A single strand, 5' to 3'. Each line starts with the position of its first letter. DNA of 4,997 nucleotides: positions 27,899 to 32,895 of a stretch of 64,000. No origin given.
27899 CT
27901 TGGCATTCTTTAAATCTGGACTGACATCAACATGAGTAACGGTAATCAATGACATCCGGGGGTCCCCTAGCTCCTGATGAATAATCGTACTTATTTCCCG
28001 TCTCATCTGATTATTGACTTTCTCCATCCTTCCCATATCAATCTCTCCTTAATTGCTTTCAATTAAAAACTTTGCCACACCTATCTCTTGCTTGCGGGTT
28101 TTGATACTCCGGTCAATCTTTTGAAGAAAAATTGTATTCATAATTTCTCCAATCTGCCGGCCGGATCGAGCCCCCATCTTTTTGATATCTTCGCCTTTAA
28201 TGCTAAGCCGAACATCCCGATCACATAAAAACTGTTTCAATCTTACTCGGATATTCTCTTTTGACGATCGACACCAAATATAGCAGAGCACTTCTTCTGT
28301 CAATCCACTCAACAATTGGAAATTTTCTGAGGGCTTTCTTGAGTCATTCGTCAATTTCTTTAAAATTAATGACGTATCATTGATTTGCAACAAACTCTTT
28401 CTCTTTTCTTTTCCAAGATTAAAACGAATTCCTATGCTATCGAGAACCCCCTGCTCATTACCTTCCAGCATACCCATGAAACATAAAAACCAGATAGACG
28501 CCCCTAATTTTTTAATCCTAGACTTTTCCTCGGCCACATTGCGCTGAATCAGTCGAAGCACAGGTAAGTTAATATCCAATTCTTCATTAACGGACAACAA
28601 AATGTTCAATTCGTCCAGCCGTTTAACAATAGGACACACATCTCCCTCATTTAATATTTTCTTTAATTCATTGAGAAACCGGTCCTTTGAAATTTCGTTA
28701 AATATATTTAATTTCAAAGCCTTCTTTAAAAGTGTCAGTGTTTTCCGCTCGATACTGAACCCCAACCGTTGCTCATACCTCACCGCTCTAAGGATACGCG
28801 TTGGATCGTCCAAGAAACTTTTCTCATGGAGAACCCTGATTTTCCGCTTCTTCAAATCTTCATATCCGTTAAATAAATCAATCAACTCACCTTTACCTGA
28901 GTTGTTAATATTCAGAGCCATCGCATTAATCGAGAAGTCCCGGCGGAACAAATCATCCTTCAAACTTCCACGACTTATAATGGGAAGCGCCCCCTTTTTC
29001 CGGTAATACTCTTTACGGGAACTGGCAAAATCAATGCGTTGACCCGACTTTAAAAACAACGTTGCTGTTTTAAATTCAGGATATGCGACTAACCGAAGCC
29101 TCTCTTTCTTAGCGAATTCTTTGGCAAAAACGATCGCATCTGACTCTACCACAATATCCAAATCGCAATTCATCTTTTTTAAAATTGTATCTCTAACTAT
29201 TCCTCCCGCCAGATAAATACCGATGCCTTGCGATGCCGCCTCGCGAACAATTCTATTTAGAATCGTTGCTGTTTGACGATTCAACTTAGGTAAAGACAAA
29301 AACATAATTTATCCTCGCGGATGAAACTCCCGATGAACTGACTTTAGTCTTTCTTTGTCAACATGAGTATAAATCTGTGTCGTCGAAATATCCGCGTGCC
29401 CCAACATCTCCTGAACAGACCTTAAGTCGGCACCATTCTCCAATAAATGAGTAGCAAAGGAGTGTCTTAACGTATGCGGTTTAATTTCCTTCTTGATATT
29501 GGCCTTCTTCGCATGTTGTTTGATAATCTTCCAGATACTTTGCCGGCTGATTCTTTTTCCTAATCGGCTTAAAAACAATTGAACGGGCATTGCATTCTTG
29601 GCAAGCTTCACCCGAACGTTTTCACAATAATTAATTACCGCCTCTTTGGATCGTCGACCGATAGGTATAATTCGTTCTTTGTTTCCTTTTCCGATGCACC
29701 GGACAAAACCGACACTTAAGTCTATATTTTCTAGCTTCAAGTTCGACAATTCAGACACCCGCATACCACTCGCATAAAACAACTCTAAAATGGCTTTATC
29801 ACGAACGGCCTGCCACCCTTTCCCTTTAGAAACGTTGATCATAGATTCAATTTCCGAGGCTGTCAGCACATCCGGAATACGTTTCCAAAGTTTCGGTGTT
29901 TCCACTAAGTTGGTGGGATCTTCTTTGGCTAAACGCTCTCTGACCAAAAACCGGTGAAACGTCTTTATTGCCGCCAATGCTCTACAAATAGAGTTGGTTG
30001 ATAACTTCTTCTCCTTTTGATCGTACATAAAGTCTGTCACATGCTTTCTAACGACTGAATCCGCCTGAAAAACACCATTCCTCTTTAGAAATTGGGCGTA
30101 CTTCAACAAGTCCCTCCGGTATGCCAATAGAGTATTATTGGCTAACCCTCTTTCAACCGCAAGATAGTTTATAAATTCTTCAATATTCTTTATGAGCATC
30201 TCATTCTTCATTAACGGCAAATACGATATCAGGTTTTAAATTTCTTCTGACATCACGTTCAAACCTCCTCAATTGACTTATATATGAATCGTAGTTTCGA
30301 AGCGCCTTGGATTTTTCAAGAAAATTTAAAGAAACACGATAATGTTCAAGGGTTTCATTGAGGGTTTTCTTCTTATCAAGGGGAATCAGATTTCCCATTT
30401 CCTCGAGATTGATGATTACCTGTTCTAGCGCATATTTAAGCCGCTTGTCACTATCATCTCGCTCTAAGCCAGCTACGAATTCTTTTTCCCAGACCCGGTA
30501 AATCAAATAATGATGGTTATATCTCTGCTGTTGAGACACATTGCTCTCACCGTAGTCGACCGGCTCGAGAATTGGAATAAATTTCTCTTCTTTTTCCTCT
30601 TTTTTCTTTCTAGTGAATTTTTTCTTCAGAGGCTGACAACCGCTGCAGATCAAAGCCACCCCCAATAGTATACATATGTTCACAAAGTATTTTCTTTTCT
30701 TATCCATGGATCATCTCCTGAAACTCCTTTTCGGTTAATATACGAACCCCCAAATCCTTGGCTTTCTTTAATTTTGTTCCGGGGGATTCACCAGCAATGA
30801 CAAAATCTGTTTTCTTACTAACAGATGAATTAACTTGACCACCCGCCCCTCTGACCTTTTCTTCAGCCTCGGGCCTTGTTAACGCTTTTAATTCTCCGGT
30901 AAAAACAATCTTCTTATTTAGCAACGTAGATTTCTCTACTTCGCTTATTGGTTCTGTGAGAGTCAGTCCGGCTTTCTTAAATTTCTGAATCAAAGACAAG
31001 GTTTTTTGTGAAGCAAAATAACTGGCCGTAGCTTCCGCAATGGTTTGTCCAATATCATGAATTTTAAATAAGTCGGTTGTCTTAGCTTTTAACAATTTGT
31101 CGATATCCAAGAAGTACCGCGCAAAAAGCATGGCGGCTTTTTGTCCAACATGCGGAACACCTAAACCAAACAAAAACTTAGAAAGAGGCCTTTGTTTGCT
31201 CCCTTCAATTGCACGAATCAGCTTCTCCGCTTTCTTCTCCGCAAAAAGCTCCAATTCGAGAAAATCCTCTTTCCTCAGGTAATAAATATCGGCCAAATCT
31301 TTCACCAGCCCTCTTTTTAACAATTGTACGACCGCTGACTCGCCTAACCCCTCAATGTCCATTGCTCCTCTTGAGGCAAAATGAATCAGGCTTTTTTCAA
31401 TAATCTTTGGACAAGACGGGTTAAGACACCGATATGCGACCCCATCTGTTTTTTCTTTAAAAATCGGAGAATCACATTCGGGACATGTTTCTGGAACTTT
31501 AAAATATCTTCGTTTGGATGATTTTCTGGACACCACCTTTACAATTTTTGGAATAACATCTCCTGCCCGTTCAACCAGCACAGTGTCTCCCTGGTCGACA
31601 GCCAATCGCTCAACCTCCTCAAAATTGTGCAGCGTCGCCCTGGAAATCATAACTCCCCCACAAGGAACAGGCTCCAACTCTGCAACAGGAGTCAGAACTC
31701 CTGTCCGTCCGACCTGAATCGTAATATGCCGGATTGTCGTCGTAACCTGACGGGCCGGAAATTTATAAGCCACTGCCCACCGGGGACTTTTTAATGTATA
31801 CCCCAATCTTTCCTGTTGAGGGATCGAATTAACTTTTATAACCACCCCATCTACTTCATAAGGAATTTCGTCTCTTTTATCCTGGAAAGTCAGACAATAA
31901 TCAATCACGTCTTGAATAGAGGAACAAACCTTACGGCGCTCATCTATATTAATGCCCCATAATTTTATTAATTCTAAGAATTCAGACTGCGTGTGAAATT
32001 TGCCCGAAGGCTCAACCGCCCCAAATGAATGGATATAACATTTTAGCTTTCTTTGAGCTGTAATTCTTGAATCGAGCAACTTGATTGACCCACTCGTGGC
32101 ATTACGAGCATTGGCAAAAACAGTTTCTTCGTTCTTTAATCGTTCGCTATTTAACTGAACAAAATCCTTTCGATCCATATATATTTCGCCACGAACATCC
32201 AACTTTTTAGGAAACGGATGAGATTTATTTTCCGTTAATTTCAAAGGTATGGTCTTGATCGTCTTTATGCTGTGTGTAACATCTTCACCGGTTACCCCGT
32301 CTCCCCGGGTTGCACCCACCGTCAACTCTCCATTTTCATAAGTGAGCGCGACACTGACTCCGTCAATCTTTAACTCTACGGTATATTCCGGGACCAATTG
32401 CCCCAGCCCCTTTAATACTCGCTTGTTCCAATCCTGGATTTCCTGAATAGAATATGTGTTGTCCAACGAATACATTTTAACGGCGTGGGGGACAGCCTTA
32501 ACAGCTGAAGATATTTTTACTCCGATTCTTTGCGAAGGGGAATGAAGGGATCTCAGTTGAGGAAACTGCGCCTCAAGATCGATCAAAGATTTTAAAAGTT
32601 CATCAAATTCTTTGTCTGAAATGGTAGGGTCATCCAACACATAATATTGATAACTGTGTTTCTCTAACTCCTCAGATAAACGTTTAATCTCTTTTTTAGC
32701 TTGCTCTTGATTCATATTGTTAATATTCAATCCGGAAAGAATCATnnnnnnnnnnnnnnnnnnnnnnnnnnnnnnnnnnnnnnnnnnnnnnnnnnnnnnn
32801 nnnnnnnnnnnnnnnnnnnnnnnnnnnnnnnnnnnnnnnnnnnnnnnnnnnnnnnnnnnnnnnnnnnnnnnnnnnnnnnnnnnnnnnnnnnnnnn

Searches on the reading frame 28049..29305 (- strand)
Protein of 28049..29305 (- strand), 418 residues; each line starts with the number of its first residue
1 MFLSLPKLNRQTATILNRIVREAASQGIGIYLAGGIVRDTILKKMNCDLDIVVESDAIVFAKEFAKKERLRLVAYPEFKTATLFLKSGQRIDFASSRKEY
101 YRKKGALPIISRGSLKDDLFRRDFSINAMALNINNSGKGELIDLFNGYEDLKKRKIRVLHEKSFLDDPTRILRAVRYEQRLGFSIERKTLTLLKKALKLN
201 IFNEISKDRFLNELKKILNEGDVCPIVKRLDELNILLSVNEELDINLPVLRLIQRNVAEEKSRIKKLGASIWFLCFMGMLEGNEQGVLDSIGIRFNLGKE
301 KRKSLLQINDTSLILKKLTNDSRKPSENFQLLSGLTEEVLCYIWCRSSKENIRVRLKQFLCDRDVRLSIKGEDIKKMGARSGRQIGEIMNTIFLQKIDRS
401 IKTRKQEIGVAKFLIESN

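Call 71: search_protein_families(library=pfam, proteins=[window:28049-29305:-], max_evalue=0.00001)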
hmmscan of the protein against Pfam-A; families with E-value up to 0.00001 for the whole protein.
window:28049-29305:- (418 aa): 2 families
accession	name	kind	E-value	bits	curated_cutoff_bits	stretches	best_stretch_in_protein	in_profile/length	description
PF01743.26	PolyA_pol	-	3.7e-26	92.4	23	1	30-157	1-126/126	Poly A polymerase head domain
PF12627.12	PolyA_pol_RNAbd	-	9e-06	25.8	22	0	182-243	1-60/64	Probable RNA and SrmB- binding site of polymerase A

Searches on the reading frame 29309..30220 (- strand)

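Call 71: search_protein_families(library=pfam, proteins=[window:29309-30220:-], max_evalue=0.00001)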
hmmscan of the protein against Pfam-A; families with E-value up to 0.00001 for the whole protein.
window:29309-30220:- (303 aa): 3 families
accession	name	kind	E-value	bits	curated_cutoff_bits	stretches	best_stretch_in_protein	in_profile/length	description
PF00589.27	Phage_integrase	-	1.4e-51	175.1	27.1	1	118-290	2-171/172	Phage integrase family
PF02899.23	Phage_int_SAM_1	-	2.7e-19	69.7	22.3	1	13-95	1-82/83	Phage integrase, N-terminal SAM-like domain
PF13495.12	Phage_int_SAM_4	-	8.8e-06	26.5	27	0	14-97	3-83/85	Phage integrase, N-terminal SAM-like domain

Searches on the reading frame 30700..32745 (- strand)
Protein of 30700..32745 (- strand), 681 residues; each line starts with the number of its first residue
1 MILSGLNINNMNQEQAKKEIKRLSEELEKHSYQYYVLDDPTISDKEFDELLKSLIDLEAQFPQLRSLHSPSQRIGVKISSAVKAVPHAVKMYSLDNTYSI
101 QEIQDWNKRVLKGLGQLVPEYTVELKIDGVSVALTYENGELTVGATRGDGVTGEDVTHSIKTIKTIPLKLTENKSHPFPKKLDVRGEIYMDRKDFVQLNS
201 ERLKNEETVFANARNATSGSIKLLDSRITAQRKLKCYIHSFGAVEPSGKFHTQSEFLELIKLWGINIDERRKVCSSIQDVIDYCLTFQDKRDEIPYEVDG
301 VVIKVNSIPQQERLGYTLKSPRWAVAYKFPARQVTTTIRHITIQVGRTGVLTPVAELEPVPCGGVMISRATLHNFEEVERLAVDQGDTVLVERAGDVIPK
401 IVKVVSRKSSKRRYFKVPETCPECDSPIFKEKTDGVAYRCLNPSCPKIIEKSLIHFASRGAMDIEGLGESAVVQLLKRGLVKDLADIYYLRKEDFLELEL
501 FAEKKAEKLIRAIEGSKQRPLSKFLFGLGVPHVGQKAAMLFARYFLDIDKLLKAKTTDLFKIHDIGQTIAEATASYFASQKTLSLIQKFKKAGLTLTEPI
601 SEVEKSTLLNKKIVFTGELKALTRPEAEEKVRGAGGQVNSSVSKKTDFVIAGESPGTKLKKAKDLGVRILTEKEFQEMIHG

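Call 71: search_protein_families(library=pfam, proteins=[window:30700-32745:-], max_evalue=0.00001)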
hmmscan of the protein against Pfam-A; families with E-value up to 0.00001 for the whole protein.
window:30700-32745:- (681 aa): 7 families
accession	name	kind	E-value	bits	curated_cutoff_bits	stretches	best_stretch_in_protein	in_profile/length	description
PF01653.23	DNA_ligase_aden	-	6.8e-93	311.3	27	1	81-332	3-253/253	NAD-dependent DNA ligase adenylation domain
PF03120.22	DNA_ligase_OB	-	2e-31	108.1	32.9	1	335-411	1-77/79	NAD-dependent DNA ligase OB-fold domain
PF12826.13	HHH_2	-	1.3e-17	64.2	27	1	523-586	1-64/64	Helix-hairpin-helix motif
PF00533.33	BRCT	-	1.6e-14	54.4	21.3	1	605-679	2-78/78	BRCA1 C Terminus (BRCT) domain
PF22745.1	Nlig-Ia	-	2.3e-09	38.2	27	1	18-64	4-50/92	DNA ligase-like, N-terminal NAD+-binding domain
PF14520.12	HHH_5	-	8e-08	33.1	27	0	528-571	5-49/57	Helix-hairpin-helix domain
PF03119.21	DNA_ligase_ZBD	-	8.9e-08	32.3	25.8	1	420-446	1-26/27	NAD-dependent DNA ligase C4 zinc finger domain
